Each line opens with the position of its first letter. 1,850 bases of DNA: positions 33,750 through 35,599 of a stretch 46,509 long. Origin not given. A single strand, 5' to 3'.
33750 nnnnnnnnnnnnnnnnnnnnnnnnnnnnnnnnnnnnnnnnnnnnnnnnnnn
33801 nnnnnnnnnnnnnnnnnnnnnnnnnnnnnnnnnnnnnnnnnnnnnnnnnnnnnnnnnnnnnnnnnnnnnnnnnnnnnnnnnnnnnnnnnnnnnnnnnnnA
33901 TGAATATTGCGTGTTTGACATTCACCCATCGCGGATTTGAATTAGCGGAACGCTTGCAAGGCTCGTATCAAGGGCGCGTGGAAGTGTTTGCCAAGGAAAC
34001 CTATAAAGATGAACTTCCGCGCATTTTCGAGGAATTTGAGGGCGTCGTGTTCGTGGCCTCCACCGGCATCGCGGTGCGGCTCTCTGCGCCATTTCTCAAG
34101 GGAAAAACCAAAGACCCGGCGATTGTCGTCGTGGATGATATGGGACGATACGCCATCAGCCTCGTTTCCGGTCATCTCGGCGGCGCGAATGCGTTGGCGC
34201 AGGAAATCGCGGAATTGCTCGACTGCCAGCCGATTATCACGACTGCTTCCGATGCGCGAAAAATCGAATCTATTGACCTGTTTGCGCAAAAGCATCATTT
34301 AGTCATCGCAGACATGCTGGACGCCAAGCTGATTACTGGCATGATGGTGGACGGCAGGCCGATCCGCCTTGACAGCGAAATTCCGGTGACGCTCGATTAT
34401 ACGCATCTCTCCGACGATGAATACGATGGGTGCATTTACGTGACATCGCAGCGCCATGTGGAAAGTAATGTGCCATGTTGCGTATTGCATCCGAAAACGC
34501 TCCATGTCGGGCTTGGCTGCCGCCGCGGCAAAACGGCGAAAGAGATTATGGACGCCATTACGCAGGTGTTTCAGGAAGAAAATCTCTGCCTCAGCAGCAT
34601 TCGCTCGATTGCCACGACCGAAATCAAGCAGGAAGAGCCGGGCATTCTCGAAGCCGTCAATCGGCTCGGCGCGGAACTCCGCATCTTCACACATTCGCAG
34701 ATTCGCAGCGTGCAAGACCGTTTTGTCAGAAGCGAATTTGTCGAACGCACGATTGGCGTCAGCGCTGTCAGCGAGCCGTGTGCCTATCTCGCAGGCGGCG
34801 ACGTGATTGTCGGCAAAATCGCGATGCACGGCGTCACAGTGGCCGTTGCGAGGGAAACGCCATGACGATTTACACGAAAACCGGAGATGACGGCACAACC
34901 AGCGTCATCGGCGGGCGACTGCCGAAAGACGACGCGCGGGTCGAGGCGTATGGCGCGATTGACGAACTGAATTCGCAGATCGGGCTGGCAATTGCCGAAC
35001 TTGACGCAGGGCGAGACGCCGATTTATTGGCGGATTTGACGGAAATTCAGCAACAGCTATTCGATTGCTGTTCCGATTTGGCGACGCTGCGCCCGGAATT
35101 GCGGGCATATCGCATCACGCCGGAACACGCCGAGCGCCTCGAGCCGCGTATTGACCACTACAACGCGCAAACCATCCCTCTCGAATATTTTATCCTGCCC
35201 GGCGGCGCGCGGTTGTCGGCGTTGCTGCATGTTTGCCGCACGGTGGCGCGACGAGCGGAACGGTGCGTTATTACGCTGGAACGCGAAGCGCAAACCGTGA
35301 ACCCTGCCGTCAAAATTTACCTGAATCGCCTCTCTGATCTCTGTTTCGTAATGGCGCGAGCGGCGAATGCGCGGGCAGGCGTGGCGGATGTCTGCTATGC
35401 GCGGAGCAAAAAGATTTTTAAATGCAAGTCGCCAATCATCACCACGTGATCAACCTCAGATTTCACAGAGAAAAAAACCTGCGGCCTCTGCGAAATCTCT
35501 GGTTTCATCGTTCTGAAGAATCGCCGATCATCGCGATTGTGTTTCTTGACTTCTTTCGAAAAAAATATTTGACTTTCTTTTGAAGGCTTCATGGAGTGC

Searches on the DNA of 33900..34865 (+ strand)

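Call 55: search_with_rna_model(model_id=R1, sources=[L117, L118, L119, L120, L139, L140, L141, L142, L005, L015, L037, L065], filters=default, max_evalue=10)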
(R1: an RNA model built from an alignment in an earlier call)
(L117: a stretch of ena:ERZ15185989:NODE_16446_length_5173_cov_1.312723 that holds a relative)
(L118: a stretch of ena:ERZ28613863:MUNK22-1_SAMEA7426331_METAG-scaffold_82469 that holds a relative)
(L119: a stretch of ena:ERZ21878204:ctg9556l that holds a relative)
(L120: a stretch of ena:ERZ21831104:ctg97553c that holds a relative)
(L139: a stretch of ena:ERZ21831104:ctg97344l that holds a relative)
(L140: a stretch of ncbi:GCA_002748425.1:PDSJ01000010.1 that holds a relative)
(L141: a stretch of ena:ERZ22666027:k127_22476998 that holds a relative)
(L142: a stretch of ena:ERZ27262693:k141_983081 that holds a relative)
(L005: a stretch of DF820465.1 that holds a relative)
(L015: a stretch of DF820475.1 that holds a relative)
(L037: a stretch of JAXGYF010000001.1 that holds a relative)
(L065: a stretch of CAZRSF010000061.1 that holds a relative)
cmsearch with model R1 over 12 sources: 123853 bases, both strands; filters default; matches with E-value up to 10: 28.
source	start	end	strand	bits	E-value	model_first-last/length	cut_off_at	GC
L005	304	340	+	53.7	4.1e-14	1-37/37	no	0.51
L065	883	918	+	50.6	3.8e-13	1-37/37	no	0.42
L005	304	340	-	48.8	1.4e-12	1-37/37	no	0.51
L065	883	918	-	47.8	2.9e-12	1-37/37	no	0.42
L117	3342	3396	-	42.5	1.3e-10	1-37/37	no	0.47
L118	169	223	-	42.5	1.3e-10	1-37/37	no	0.47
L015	2881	2901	+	26.6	1.1e-05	9-29/37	no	0.43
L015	2881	2901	-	25.9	1.9e-05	9-29/37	no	0.43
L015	2902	2920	-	22.7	0.0002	10-28/37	no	0.47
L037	2368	2386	-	22.6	0.0002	10-28/37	no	0.47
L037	2368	2386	+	21.9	0.00033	10-28/37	no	0.47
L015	2902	2920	+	21.9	0.00033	10-28/37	no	0.47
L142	2170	2220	+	19.8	0.0016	1-37/37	no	0.57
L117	2506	2523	+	19.6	0.0018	10-28/37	no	0.44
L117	2552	2569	-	19.6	0.0018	10-28/37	no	0.44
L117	3351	3368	+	19.6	0.0018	10-28/37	no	0.44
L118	178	195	+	19.6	0.0018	10-28/37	no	0.44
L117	2506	2523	-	19.5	0.0019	10-28/37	no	0.44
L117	2552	2569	+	19.5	0.0019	10-28/37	no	0.44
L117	3370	3387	+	19.5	0.0019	10-28/37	no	0.44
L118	197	214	+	19.5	0.0019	10-28/37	no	0.44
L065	5107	5143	-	18.8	0.003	1-37/37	no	0.57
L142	2170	2220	-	17.3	0.0091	1-37/37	no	0.57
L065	5107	5143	+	16.5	0.017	1-37/37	no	0.57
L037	2348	2366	-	13.8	0.12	10-28/37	no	0.53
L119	9869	9904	-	12.1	0.37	1-37/37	no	0.39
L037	2348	2366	+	11.5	0.57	10-28/37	no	0.53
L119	9877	9897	+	10.7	1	9-29/37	no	0.24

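Call 72: search_rna_families(sources=[L119, L120, L139, L140, L009, L117], threshold=gathering)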
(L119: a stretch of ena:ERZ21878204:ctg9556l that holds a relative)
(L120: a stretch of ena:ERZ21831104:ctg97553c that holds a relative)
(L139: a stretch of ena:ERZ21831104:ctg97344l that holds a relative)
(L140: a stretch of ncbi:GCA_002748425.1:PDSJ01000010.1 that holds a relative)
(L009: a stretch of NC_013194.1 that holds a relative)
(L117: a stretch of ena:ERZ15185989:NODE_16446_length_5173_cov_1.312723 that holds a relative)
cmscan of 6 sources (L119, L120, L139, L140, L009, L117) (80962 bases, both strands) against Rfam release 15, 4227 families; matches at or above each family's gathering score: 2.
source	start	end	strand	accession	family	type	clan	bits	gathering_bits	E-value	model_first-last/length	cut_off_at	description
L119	4364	4625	+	RF00174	Cobalamin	Cis-reg; riboswitch;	CL00101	105.1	31.5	3.7e-25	1-189/189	no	Cobalamin riboswitch aptamer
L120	5643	5892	+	RF00174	Cobalamin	Cis-reg; riboswitch;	CL00101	97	31.5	7.8e-23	1-189/189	no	Cobalamin riboswitch aptamer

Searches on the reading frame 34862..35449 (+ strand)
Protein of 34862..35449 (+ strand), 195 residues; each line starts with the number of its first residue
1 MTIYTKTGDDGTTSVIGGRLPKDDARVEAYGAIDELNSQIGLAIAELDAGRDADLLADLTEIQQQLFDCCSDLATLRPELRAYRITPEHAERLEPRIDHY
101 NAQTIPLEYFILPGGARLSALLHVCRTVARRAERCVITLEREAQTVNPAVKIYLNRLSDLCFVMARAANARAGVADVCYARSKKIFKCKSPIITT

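Call 12: search_protein_families(library=pfam, proteins=[window:34862-35449:+])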
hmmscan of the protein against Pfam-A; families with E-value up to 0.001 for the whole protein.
window:34862-35449:+ (195 aa): 1 family
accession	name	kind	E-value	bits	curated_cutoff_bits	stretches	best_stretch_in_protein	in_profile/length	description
PF01923.23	Cob_adeno_trans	-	6.7e-59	199.2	24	1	3-167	1-170/171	Cobalamin adenosyltransferase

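Call 14: find_encoding_contigs(protein=window:34862-35449:+, flank=10000, max_places=6)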
Protein window:34862-35449:+ (195 aa): no gene with exactly this product is on record in the collection.
